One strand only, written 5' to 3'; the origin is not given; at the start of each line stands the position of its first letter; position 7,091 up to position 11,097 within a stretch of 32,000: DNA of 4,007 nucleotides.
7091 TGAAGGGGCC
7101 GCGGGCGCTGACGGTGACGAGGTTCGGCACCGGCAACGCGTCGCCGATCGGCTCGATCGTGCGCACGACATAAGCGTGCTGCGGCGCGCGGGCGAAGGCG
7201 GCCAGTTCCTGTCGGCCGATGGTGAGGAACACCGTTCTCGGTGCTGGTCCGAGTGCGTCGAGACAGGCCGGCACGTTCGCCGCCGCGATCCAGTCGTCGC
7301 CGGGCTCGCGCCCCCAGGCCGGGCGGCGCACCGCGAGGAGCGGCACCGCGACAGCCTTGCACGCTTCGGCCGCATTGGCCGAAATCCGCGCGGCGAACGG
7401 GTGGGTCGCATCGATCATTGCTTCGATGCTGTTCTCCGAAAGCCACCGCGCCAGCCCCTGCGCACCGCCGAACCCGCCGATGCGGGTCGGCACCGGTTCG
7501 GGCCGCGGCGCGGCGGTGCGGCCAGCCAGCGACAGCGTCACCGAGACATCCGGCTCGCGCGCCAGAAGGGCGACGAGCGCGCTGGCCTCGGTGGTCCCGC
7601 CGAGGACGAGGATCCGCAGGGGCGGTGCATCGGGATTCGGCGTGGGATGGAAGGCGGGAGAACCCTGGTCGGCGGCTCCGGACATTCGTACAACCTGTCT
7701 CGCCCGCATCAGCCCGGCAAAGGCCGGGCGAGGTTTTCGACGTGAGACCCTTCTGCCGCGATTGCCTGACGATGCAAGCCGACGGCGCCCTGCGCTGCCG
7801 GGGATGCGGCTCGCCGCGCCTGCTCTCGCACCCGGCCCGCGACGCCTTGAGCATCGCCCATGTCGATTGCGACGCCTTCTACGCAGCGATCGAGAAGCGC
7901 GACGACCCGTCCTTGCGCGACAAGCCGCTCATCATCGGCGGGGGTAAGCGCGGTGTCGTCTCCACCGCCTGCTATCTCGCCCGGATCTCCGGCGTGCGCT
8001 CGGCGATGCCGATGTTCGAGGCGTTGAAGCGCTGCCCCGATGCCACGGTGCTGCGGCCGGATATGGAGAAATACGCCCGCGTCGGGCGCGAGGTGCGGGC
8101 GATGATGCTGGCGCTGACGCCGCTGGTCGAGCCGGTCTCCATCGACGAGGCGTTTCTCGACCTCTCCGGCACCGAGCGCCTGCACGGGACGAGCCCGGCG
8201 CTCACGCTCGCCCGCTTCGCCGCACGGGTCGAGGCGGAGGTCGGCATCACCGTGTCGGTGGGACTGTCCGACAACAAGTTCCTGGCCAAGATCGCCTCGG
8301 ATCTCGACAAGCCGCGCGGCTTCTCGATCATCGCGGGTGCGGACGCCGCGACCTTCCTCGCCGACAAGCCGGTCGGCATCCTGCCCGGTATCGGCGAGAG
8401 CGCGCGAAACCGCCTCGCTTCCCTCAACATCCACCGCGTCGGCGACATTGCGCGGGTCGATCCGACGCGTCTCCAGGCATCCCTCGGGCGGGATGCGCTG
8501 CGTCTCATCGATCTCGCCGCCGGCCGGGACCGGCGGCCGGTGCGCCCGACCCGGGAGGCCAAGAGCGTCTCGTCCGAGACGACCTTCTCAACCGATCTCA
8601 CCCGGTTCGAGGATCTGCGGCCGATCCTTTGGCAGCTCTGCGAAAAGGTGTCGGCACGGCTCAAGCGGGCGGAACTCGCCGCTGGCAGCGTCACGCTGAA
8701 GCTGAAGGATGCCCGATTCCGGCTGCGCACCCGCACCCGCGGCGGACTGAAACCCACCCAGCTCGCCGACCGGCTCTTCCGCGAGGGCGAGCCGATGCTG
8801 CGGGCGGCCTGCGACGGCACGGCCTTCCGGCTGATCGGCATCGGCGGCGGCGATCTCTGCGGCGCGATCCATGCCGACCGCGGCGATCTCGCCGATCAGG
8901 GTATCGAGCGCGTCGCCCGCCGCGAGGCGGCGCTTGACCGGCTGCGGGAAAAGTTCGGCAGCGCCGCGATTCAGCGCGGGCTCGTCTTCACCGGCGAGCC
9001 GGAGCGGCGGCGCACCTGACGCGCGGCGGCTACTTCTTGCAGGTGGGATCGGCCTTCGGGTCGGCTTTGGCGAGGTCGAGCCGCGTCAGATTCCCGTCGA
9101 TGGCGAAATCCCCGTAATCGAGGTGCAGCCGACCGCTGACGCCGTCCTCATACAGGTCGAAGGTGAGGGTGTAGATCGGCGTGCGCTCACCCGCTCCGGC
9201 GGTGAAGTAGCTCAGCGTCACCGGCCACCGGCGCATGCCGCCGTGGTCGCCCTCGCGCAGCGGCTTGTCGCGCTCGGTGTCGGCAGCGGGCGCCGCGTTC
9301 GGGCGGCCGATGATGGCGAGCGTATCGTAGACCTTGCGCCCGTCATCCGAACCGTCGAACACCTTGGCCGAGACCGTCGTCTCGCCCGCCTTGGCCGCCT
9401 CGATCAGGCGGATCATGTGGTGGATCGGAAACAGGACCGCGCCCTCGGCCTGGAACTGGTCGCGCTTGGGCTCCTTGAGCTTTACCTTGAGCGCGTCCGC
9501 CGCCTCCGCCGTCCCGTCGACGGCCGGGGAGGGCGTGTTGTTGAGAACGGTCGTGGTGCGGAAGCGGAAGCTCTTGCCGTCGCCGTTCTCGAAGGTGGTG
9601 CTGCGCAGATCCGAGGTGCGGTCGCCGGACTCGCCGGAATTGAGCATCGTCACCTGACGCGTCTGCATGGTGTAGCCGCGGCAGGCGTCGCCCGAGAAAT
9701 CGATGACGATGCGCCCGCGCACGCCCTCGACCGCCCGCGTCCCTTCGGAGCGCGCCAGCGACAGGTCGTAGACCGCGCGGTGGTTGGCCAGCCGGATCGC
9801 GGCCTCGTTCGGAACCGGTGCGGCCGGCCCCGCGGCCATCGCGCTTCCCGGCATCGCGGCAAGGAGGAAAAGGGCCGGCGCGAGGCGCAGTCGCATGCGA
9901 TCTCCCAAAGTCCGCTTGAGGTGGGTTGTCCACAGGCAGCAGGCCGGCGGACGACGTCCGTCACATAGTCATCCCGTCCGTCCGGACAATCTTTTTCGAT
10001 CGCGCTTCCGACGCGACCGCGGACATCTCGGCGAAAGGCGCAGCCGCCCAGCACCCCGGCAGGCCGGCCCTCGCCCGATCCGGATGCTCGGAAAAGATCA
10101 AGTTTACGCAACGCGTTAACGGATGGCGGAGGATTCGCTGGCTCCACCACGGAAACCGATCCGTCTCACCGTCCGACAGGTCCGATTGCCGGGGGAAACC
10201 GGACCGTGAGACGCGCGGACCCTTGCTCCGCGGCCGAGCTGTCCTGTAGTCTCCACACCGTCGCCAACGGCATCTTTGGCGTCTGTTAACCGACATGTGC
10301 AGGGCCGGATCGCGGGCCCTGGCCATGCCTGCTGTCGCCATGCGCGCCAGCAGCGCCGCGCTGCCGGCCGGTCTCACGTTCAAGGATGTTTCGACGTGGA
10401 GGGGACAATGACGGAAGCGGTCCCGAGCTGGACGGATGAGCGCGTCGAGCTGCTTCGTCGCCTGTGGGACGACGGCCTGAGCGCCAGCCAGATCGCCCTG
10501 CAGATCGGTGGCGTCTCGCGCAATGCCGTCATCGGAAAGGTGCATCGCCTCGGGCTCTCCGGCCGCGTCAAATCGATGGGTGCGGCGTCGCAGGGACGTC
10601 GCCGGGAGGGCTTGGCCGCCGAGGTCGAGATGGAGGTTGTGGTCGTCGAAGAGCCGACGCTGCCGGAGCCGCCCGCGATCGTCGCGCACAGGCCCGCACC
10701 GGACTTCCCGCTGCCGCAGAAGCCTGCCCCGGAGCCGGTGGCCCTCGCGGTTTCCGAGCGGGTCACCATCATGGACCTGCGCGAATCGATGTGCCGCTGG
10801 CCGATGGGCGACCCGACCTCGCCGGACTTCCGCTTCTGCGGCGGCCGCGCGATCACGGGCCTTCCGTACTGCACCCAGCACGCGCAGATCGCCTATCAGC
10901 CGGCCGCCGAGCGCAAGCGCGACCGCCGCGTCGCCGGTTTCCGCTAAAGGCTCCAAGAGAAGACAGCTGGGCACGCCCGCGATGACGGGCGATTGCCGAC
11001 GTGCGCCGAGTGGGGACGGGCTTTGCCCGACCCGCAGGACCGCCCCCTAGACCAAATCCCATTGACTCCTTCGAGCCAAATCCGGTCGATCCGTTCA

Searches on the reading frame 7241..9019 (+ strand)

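Call 88: search_protein_families(library=pfam, proteins=[window:7241-9019:+], max_evalue=0.0001)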
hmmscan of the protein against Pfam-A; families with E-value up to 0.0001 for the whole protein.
window:7241-9019:+ (592 aa): 3 families
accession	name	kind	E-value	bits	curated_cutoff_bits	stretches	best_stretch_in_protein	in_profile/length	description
PF00817.25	IMS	-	7.3e-47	159.4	23.2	1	208-354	1-148/148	impB/mucB/samB family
PF11799.13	IMS_C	-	8.1e-21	74.9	20.7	1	441-539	2-99/109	impB/mucB/samB family C-terminal domain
PF21999.2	IMS_HHH_1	-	6e-06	27.1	27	1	381-417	3-39/53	DNA polymerase-iota, thumb domain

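Call 96: search_protein_families(library=ncbifam, proteins=[window:7241-9016:+], max_evalue=0.001)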
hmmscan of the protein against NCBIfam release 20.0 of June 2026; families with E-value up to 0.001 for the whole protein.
window:7241-9016:+ (592 aa): 10 families
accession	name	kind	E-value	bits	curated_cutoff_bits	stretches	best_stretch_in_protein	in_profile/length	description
NF002751.0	PRK02794.1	equivalog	3.6e-200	665.2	371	1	169-587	5-422/425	DNA polymerase IV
NF002677.0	PRK02406.1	equivalog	4.7e-94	315.4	256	1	205-535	8-339/357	DNA polymerase IV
NF002882.0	PRK03348.1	equivalog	4.3e-89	299.4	389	1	202-540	4-345/461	DNA polymerase IV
NF003015.0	PRK03858.1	subfamily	2e-80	270.8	367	1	203-585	7-388/399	DNA polymerase IV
NF002492.0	PRK01810.1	equivalog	1.3e-76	258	399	1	205-583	12-395/412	DNA polymerase IV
NF002848.0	PRK03103.1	subfamily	1.5e-76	257.5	381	1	204-584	5-393/410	DNA polymerase IV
NF010731.0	PRK14133.1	equivalog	1.2e-74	251.7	362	1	205-534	5-331/352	DNA polymerase IV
NF002883.0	PRK03352.1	equivalog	2.3e-57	194.7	330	1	205-534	7-337/347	DNA polymerase IV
NF002292.0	PRK01216.1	equivalog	3.5e-36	124.9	339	1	205-472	3-274/351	DNA polymerase IV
NF002955.0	PRK03609.1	subfamily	2.7e-19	69.4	431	1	206-478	3-282/422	translesion error-prone DNA polymerase V subunit UmuC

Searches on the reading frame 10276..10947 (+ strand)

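Call 88: search_protein_families(library=pfam, proteins=[window:10276-10947:+], max_evalue=0.0001)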
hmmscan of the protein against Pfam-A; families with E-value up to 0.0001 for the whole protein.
window:10276-10947:+ (223 aa): 1 family
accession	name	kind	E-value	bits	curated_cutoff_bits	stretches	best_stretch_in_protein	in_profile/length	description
PF07750.17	GcrA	-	1.1e-49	169.3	26.9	1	51-215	2-153/155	GcrA cell cycle regulator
